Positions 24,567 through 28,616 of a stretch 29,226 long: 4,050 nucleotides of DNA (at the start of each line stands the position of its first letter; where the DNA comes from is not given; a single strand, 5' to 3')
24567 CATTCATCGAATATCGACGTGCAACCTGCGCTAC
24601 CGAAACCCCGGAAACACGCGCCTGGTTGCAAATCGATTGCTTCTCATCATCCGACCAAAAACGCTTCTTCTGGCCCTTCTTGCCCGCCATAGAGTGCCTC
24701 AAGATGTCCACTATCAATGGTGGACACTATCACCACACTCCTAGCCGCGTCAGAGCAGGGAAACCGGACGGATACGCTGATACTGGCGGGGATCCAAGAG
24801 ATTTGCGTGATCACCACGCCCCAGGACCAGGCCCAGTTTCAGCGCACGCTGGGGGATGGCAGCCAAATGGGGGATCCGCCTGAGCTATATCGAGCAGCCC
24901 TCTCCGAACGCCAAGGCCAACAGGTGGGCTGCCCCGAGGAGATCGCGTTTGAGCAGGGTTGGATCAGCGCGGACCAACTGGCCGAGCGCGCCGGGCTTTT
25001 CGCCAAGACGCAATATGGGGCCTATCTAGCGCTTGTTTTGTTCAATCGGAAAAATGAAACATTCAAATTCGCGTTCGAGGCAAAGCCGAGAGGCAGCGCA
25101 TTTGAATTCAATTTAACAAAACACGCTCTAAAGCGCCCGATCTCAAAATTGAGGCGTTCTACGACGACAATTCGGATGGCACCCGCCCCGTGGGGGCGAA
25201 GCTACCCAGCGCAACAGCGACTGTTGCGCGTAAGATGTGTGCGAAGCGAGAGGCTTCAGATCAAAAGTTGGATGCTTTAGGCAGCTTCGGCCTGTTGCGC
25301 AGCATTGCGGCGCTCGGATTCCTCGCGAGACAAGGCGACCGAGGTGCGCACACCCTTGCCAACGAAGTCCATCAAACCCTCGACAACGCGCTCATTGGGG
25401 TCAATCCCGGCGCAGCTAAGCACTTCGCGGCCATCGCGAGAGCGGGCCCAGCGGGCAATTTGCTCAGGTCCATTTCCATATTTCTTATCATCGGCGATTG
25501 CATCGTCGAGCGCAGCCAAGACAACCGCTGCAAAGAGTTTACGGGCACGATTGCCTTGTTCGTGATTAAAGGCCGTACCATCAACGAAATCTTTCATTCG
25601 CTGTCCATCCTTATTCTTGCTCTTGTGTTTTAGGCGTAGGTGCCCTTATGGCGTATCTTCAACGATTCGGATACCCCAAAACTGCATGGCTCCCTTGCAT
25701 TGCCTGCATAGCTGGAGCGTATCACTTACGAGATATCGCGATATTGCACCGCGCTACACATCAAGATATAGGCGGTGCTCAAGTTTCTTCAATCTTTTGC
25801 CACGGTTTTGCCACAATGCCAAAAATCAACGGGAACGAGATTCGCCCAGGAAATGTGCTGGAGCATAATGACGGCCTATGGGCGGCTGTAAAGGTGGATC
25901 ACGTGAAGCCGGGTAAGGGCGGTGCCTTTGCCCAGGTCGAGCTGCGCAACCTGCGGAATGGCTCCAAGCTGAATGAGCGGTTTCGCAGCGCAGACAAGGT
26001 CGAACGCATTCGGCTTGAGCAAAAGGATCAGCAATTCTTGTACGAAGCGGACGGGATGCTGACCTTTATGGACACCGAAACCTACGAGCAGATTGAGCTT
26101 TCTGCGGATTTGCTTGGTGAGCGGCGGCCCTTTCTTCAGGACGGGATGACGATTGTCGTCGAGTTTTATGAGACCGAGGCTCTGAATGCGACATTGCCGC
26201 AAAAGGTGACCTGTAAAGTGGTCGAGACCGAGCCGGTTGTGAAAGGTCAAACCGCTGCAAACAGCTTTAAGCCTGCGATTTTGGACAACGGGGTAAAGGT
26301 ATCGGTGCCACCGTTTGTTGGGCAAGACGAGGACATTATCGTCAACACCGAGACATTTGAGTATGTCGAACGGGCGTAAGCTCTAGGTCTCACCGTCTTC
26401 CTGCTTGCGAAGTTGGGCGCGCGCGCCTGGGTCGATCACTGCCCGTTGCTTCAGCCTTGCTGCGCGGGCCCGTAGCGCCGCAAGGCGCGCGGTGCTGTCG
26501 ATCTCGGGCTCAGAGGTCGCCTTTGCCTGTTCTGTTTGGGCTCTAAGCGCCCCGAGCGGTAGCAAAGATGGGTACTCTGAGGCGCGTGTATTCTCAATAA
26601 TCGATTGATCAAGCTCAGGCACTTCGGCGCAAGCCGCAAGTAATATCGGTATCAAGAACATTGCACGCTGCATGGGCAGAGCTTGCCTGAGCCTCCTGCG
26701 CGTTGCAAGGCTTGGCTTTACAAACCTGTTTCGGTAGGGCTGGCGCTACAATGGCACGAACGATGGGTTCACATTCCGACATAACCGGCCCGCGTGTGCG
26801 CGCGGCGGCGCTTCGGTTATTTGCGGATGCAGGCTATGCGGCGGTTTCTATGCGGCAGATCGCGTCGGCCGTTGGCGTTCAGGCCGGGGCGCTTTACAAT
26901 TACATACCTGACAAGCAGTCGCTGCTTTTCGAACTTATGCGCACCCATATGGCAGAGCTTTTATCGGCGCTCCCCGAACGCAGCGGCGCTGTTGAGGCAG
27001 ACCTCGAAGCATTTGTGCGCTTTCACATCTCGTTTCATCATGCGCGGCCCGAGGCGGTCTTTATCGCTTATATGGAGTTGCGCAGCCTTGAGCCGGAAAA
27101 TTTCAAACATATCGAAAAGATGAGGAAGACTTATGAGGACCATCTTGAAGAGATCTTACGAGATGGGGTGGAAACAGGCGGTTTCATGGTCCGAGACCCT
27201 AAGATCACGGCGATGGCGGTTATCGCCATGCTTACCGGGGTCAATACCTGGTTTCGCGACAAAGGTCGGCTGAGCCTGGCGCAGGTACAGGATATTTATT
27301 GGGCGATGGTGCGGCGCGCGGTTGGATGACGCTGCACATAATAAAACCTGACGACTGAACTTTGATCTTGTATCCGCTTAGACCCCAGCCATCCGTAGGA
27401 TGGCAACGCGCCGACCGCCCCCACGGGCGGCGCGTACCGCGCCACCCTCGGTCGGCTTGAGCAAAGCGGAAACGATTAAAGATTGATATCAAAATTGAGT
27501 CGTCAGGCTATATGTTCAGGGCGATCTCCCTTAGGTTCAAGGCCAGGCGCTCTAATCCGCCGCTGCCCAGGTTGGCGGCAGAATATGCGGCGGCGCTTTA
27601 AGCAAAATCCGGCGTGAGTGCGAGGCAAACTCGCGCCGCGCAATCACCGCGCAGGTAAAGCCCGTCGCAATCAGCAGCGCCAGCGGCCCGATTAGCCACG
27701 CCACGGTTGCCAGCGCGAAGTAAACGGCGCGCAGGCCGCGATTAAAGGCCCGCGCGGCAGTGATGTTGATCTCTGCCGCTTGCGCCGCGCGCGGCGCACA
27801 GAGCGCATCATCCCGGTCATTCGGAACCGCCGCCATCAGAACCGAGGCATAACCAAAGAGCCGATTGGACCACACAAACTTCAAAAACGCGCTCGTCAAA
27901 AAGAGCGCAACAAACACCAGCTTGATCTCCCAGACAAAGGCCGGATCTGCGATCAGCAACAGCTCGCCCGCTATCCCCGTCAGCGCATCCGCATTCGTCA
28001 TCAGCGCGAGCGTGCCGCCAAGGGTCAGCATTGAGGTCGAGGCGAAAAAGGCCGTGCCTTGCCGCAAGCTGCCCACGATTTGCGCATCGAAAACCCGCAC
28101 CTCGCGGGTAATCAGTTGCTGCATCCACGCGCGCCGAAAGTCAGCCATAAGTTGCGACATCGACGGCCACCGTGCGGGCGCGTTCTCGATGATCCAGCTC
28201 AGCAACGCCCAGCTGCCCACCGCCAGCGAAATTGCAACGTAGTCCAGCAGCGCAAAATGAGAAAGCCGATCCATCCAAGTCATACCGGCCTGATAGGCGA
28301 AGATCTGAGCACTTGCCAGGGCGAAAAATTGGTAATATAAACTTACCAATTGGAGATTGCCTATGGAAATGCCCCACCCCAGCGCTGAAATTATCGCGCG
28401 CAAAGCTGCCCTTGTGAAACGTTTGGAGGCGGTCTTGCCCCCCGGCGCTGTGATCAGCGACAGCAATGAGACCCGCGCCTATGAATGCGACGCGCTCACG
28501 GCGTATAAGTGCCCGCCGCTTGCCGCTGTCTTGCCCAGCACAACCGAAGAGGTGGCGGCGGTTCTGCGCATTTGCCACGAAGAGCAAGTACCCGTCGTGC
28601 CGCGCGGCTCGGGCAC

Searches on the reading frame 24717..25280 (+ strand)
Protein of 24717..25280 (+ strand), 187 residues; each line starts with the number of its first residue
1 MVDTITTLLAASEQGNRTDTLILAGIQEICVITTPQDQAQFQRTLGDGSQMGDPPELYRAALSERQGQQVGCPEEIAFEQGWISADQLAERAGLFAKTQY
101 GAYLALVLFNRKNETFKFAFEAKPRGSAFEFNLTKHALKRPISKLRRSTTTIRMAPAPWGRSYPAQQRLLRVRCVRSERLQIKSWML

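Call 8: search_protein_families(library=pfam, proteins=[window:24717-25280:+])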
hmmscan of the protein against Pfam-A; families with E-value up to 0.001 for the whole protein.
window:24717-25280:+ (187 aa): 0 families

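Call 19: find_encoding_contigs(protein=window:24717-25280:+, flank=10000, max_places=10)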
Protein window:24717-25280:+ (187 aa): no gene with exactly this product is on record in the collection.

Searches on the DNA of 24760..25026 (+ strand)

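Call 10: search_dna_similar(query=window:24760-25026:+, collection=plasmids, mode=distant, max_rows=25)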
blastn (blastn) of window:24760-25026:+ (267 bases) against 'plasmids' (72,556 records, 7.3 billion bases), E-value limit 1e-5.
Records with a match: 216; places in all: 222; records where one place covers at least 80% of the query: 42.
Best place of each record, by identity: 80-90% 67; 60-80% 149.
By first word of the organism name: Phaeobacter 58; Pseudosulfitobacter 47; Leisingera 14; Sulfitobacter 13; Cereibacter 11; Aliiroseovarius 8; Paracoccus 6; Ruegeria 5; Azospirillum 5; Roseobacter 4; and 31 more.
By predicted mobility (MOB-suite, as given by PLSDB): non-mobilizable 205; mobilizable 9; conjugative 2.
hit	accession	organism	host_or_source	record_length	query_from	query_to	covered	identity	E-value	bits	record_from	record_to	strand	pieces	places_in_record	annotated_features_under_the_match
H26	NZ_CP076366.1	Gemmobacter fulvus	cell culture,Anabaena culture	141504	16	267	94%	75.5%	1e-17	167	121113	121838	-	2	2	rfbA: glucose-1-phosphate thymidylyltransferase RfbA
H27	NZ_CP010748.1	Phaeobacter inhibens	cell culture,fish larvae aquaculture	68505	17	267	92%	74.5%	5e-16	153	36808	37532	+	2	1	rfbA: glucose-1-phosphate thymidylyltransferase RfbA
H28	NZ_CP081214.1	Phaeobacter inhibens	-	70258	19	267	91%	74.3%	7e-14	150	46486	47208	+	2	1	rfbA: glucose-1-phosphate thymidylyltransferase RfbA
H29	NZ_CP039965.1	Pseudorhodobacter turbinis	single bacterial isolate,Turban shell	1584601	19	260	91%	74.7%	6e-15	155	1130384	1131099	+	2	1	record has no annotation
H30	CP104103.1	Phaeobacter sp. G2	cell culture,Emiliania huxleyi RCC1216 ...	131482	17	247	85%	76.7%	1e-18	162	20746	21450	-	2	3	rfbA: glucose-1-phosphate thymidylyltransferase RfbA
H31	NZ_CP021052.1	Phaeobacter gallaeciensis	cell culture,Pacific plankton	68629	17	267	84%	77.0%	1e-18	165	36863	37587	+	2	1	rfbA: glucose-1-phosphate thymidylyltransferase RfbA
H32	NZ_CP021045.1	Phaeobacter gallaeciensis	cell culture,Pacific plankton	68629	17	267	84%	77.0%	1e-18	165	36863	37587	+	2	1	rfbA: glucose-1-phosphate thymidylyltransferase RfbA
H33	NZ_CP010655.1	Phaeobacter inhibens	cell culture,zooplankton aquaculture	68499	17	267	84%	76.5%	5e-16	160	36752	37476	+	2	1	rfbA: glucose-1-phosphate thymidylyltransferase RfbA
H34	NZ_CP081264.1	Phaeobacter inhibens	-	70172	17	267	84%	76.5%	5e-16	160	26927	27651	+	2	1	rfbA: glucose-1-phosphate thymidylyltransferase RfbA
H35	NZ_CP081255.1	Phaeobacter inhibens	-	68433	17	267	84%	76.5%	5e-16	160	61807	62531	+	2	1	rfbA: glucose-1-phosphate thymidylyltransferase RfbA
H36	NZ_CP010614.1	Phaeobacter inhibens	cell culture,clam larvae aquaculture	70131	17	267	84%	76.1%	5e-16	156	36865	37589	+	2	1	rfbA: glucose-1-phosphate thymidylyltransferase RfbA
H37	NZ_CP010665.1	Phaeobacter inhibens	cell culture,clam larvae aquaculture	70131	17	267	84%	76.1%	5e-16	156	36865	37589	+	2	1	rfbA: glucose-1-phosphate thymidylyltransferase RfbA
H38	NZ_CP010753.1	Phaeobacter inhibens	cell culture,algae aquaculture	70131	17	267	84%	76.1%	5e-16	156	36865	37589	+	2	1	rfbA: glucose-1-phosphate thymidylyltransferase RfbA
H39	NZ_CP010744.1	Phaeobacter inhibens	cell culture,zooplankton aquaculture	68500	17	267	84%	76.1%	5e-16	156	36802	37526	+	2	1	rfbA: glucose-1-phosphate thymidylyltransferase RfbA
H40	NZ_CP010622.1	Phaeobacter inhibens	cell culture,cleaning system aquaculture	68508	17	267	84%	76.1%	5e-16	156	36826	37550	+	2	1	rfbA: glucose-1-phosphate thymidylyltransferase RfbA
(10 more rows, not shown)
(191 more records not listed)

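Call 11: get_annotated_region(hit=H27, flank=5000)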
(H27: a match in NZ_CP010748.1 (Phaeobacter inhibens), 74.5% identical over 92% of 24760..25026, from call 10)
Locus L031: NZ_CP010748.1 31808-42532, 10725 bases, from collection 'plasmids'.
description: Phaeobacter inhibens strain P48 isolate M21-2.3 plasmid pP48_c, complete sequence
organism: Phaeobacter inhibens (NCBI taxid 221822)
taxonomy: Bacteria; Pseudomonadota; Alphaproteobacteria; Rhodobacterales; Roseobacteraceae; Phaeobacter; Phaeobacter inhibens
host: -; source: cell culture,fish larvae aquaculture; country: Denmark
typing (MOB-suite, as given by PLSDB): non-mobilizable; replicon rep_cluster_252,rep_cluster_735
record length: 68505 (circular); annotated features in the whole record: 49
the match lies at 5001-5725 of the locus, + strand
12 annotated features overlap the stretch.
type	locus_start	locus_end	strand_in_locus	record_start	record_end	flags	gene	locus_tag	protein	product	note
CDS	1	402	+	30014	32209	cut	-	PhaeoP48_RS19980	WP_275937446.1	calcium-binding protein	-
CDS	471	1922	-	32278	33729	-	-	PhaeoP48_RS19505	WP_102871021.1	M10 family metallopeptidase C-terminal domain-containing protein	-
CDS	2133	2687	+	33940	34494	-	rfbC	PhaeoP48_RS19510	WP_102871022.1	dTDP-4-dehydrorhamnose 3,5-epimerase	GO:0019305 - dTDP-rhamnose biosynthetic process [Evidence IEA]; GO:0009243 - O antigen biosynthetic process [Evidence ...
CDS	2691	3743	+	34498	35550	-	rfbB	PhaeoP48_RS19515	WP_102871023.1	dTDP-glucose 4,6-dehydratase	GO:0019305 - dTDP-rhamnose biosynthetic process [Evidence IEA]; GO:0009243 - O antigen biosynthetic process [Evidence ...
CDS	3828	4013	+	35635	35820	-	-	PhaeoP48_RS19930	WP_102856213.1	hypothetical protein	-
CDS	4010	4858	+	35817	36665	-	rfbD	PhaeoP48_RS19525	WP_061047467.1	dTDP-4-dehydrorhamnose reductase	GO:0019305 - dTDP-rhamnose biosynthetic process [Evidence IEA]; GO:0009243 - O antigen biosynthetic process [Evidence ...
CDS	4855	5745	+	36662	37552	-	rfbA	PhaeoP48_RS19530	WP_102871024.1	glucose-1-phosphate thymidylyltransferase RfbA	GO:0019305 - dTDP-rhamnose biosynthetic process [Evidence IEA]; GO:0009243 - O antigen biosynthetic process [Evidence ...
CDS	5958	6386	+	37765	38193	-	-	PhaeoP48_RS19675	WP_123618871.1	hypothetical protein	-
CDS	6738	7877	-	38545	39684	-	-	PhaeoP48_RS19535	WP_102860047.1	polysaccharide biosynthesis/export family protein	GO:0015774 - polysaccharide transport [Evidence IEA]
CDS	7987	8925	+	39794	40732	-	-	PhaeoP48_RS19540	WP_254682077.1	NAD-dependent epimerase/dehydratase family protein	-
CDS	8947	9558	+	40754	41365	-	-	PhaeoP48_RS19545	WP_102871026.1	sugar transferase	GO:0006486 - protein glycosylation [Evidence IEA]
CDS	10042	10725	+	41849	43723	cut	-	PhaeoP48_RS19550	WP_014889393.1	nucleoside-diphosphate sugar epimerase/dehydratase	GO:0000271 - polysaccharide biosynthetic process [Evidence IEA]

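Call 12: get_annotated_region(hit=H26, flank=5000)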
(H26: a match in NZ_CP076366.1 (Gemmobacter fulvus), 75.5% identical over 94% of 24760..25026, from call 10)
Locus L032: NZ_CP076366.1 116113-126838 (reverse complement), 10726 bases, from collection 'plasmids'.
description: Gemmobacter fulvus strain con5 plasmid p5, complete sequence
organism: Gemmobacter fulvus (NCBI taxid 2840474)
taxonomy: Bacteria; Pseudomonadota; Alphaproteobacteria; Rhodobacterales; Paracoccaceae; Gemmobacter; Gemmobacter fulvus
host: -; source: cell culture,Anabaena culture; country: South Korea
typing (MOB-suite, as given by PLSDB): non-mobilizable; replicon rep_cluster_252
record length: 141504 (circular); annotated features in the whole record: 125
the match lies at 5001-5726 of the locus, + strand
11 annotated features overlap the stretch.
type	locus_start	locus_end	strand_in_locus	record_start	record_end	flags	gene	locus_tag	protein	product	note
CDS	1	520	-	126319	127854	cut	istA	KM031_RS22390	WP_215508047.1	IS21 family transposase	-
CDS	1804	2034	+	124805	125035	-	-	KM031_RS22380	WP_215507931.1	integrase core domain-containing protein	GO:0015074 - DNA integration [Evidence IEA]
CDS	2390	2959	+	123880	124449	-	rfbC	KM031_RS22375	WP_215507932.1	dTDP-4-dehydrorhamnose 3,5-epimerase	GO:0019305 - dTDP-rhamnose biosynthetic process [Evidence IEA]; GO:0009243 - O antigen biosynthetic process [Evidence ...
CDS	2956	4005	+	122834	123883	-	rfbB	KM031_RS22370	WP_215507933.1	dTDP-glucose 4,6-dehydratase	GO:0019305 - dTDP-rhamnose biosynthetic process [Evidence IEA]; GO:0009243 - O antigen biosynthetic process [Evidence ...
CDS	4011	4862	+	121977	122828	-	rfbD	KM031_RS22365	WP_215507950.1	dTDP-4-dehydrorhamnose reductase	GO:0019305 - dTDP-rhamnose biosynthetic process [Evidence IEA]; GO:0009243 - O antigen biosynthetic process [Evidence ...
CDS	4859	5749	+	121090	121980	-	rfbA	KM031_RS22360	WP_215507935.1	glucose-1-phosphate thymidylyltransferase RfbA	GO:0019305 - dTDP-rhamnose biosynthetic process [Evidence IEA]; GO:0009243 - O antigen biosynthetic process [Evidence ...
CDS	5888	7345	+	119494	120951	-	-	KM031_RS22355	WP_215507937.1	hypothetical protein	-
CDS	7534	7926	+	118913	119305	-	-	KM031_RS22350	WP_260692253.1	hypothetical protein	-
CDS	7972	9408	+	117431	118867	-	rfaE1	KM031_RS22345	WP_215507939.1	D-glycero-beta-D-manno-heptose-7-phosphate kinase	GO:0009244 - lipopolysaccharide core region biosynthetic process [Evidence IEA]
CDS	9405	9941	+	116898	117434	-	-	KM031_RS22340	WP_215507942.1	HAD family hydrolase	-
CDS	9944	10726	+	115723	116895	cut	-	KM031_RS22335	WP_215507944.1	AGE family epimerase/isomerase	-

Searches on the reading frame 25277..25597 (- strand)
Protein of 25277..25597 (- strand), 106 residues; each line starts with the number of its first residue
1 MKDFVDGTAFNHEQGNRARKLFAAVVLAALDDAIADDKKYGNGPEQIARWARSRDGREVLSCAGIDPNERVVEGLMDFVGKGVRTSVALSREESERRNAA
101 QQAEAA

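Call 37: find_encoding_contigs(protein=window:25277-25597:-, flank=4000, max_places=10)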
Protein window:25277-25597:- (106 aa): 4 contigs read that carry it; 4 places shown.
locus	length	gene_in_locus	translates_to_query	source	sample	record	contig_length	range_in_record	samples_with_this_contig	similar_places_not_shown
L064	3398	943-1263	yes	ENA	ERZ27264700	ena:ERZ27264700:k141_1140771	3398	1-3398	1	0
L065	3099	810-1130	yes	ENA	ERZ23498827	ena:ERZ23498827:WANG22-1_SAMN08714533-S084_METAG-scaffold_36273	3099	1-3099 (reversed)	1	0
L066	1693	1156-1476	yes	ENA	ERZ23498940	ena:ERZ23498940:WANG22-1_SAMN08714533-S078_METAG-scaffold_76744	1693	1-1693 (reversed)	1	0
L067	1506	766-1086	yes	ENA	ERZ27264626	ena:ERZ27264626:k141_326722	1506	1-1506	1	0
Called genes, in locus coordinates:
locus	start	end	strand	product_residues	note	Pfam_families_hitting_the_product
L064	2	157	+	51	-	?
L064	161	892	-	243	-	PF08207:EFP_N, PF01132:EFP, PF09285:Elong-fact-P_C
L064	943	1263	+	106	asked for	PF19796:DUF6280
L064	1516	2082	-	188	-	PF04307:YdjM (faint)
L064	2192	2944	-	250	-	PF02463:SMC_N (faint), PF00005:ABC_tran, PF13304:AAA_21 (faint)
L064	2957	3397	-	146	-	?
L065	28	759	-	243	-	PF08207:EFP_N, PF01132:EFP, PF09285:Elong-fact-P_C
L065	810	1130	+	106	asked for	PF19796:DUF6280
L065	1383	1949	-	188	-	PF04307:YdjM (faint)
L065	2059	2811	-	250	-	PF02463:SMC_N (faint), PF00005:ABC_tran, PF13304:AAA_21 (faint)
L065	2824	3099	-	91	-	?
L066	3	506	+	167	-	?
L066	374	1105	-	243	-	PF08207:EFP_N, PF01132:EFP, PF09285:Elong-fact-P_C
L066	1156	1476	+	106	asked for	PF19796:DUF6280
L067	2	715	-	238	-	?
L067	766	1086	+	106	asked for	PF19796:DUF6280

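Call 55: find_encoding_contigs(protein=L064:1516-2082:-, flank=2500, max_places=10)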
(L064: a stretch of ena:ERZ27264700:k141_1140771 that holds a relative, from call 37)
Protein L064:1516-2082:- (188 aa): 2 contigs read that carry it; 2 places shown.
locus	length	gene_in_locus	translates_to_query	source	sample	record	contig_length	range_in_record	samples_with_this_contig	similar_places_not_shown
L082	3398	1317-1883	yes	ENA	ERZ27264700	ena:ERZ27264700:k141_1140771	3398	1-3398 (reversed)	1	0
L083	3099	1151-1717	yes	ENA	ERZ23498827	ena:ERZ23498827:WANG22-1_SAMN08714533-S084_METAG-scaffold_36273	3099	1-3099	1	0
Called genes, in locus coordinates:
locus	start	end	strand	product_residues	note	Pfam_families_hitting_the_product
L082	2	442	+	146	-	?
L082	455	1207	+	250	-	PF02463:SMC_N (faint), PF00005:ABC_tran, PF13304:AAA_21 (faint)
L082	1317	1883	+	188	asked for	PF04307:YdjM (faint)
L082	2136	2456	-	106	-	PF19796:DUF6280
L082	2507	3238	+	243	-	PF08207:EFP_N, PF01132:EFP, PF09285:Elong-fact-P_C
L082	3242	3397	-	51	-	?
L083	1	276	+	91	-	?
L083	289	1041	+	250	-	PF02463:SMC_N (faint), PF00005:ABC_tran, PF13304:AAA_21 (faint)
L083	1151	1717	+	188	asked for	PF04307:YdjM (faint)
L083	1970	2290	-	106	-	PF19796:DUF6280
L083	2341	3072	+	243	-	PF08207:EFP_N, PF01132:EFP, PF09285:Elong-fact-P_C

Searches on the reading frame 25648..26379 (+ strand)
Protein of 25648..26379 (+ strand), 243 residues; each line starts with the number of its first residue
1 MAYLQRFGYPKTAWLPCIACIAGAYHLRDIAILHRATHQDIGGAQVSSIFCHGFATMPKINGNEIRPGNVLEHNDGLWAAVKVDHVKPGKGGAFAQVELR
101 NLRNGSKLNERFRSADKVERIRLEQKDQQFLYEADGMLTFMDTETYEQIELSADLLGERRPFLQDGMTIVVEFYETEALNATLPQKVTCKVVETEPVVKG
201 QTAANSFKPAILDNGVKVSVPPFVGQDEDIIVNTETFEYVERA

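Call 8: search_protein_families(library=pfam, proteins=[window:25648-26379:+])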
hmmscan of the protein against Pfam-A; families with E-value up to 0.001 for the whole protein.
window:25648-26379:+ (243 aa): 3 families
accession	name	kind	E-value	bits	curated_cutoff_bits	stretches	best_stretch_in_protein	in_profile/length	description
PF08207.18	EFP_N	-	3.5e-23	81.8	23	1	62-118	2-58/58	Elongation factor P (EF-P) KOW-like domain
PF09285.17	Elong-fact-P_C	-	1.2e-22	79.7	25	1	187-242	1-56/56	Elongation factor P, C-terminal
PF01132.26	EFP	-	1.4e-18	67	27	1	126-178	1-53/54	Elongation factor P (EF-P) OB domain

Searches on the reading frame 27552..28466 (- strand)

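Call 8: search_protein_families(library=pfam, proteins=[window:27552-28466:-])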
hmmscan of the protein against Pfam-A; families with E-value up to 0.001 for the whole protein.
window:27552-28466:- (304 aa): 1 family
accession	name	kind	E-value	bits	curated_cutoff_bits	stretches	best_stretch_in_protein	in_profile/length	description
PF04654.17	DUF599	-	1e-54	185.6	27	1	78-283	2-210/211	Protein of unknown function, DUF599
